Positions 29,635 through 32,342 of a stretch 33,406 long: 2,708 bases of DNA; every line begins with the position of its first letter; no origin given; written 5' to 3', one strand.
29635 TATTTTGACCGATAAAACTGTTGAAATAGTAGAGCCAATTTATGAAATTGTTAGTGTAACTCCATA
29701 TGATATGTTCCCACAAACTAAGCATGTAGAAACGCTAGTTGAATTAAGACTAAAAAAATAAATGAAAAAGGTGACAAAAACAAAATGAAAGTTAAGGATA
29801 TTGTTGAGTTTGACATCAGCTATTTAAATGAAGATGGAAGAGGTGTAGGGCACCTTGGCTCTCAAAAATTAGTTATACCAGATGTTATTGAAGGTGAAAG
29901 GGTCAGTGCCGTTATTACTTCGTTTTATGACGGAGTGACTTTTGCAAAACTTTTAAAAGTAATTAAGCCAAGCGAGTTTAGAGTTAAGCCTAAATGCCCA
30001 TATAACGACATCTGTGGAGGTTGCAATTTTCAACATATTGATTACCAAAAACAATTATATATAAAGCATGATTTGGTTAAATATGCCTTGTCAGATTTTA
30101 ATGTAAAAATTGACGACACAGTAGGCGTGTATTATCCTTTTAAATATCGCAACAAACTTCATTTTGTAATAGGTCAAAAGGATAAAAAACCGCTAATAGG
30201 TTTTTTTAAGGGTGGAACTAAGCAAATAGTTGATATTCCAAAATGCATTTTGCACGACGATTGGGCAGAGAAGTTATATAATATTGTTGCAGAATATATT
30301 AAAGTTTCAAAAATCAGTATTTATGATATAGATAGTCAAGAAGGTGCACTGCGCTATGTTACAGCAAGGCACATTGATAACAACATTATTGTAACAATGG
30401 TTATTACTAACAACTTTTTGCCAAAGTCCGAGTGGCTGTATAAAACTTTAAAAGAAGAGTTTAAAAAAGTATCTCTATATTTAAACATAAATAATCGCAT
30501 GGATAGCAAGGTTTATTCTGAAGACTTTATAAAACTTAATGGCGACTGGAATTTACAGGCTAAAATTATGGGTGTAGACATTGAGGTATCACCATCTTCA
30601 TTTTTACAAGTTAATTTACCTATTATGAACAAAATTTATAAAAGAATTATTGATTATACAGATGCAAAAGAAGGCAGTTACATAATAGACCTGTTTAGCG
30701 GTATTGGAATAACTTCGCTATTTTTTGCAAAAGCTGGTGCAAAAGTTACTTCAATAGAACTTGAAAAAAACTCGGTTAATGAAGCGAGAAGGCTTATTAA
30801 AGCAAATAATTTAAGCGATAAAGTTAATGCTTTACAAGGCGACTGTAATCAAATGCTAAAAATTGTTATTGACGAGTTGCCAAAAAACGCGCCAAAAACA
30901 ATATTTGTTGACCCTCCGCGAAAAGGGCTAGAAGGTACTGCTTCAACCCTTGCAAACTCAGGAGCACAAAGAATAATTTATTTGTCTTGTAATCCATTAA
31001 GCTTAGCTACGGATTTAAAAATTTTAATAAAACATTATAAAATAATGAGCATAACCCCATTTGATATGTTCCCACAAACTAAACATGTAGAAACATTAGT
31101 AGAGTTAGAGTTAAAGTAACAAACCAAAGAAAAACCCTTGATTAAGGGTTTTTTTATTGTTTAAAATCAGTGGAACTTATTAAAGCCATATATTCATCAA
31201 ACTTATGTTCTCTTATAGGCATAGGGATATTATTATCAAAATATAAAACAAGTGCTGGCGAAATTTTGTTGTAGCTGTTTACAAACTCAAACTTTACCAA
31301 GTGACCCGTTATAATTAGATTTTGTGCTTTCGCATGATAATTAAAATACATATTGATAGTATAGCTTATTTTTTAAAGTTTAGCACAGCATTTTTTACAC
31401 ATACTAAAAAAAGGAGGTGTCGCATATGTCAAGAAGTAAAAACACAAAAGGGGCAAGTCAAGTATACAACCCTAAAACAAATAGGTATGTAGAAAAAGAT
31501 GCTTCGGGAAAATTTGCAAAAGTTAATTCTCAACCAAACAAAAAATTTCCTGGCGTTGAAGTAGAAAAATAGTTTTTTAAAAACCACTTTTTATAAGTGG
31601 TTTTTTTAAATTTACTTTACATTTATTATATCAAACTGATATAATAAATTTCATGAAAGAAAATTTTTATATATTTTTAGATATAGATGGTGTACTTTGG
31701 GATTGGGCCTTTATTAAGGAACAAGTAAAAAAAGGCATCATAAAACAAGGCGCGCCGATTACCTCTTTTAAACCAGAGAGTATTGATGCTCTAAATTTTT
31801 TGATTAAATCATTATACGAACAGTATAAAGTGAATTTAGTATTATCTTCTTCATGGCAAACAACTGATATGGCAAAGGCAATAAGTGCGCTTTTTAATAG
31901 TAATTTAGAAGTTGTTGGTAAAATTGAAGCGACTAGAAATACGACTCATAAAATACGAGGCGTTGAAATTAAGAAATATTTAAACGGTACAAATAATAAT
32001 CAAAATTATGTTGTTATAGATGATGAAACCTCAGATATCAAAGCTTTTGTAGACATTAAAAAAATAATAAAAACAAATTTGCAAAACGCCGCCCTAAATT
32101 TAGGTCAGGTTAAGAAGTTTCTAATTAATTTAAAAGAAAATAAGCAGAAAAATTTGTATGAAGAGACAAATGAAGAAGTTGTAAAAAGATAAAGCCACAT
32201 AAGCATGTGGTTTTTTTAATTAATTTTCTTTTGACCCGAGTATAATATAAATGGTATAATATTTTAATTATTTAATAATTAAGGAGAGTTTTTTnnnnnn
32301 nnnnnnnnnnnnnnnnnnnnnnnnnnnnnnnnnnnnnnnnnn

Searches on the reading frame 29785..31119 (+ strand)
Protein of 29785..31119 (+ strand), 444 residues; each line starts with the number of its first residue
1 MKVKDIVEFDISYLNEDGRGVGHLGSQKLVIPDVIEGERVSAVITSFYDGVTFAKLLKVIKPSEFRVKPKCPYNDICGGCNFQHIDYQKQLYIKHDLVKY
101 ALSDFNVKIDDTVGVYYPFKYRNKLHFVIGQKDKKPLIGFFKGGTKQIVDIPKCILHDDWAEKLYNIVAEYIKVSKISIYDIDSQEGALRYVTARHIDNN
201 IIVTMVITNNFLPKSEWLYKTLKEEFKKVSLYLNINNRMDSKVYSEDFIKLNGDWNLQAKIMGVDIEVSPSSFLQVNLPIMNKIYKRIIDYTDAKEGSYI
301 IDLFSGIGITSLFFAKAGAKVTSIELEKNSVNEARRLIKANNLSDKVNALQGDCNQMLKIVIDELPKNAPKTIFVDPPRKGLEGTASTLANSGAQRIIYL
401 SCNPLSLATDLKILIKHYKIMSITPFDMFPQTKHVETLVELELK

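Call 61: search_protein_families(library=pfam, proteins=[window:29785-31119:+], max_evalue=0.00001)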
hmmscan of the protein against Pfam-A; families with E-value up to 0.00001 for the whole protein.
window:29785-31119:+ (444 aa): 3 families
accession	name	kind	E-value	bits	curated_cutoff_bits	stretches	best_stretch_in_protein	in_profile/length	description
PF05958.17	tRNA_U5-meth_tr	-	3e-25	89.4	23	1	86-442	1-355/357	tRNA (Uracil-5-)-methyltransferase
PF09445.16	Methyltransf_15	-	1.5e-08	34.9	22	1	299-383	3-85/165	RNA cap guanine-N2 methyltransferase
PF02475.24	TRM5-TYW2_MTfase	-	1.3e-07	32.2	28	1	293-361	33-104/164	TRM5/TYW2 methyltransferase domain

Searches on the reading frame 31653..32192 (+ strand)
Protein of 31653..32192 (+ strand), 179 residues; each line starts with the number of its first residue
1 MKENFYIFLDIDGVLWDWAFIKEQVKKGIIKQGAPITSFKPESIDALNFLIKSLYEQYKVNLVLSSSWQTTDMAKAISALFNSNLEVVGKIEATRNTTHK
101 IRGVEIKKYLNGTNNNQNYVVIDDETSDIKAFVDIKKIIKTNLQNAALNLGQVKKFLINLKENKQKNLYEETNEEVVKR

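Call 61: search_protein_families(library=pfam, proteins=[window:31653-32192:+], max_evalue=0.00001)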
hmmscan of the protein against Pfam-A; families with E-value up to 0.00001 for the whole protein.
window:31653-32192:+ (179 aa): 1 family
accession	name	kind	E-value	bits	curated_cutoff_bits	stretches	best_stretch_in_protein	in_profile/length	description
PF18143.6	HAD_SAK_2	-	1.1e-17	65.2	27.5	1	6-142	1-129/139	HAD domain in Swiss Army Knife RNA repair proteins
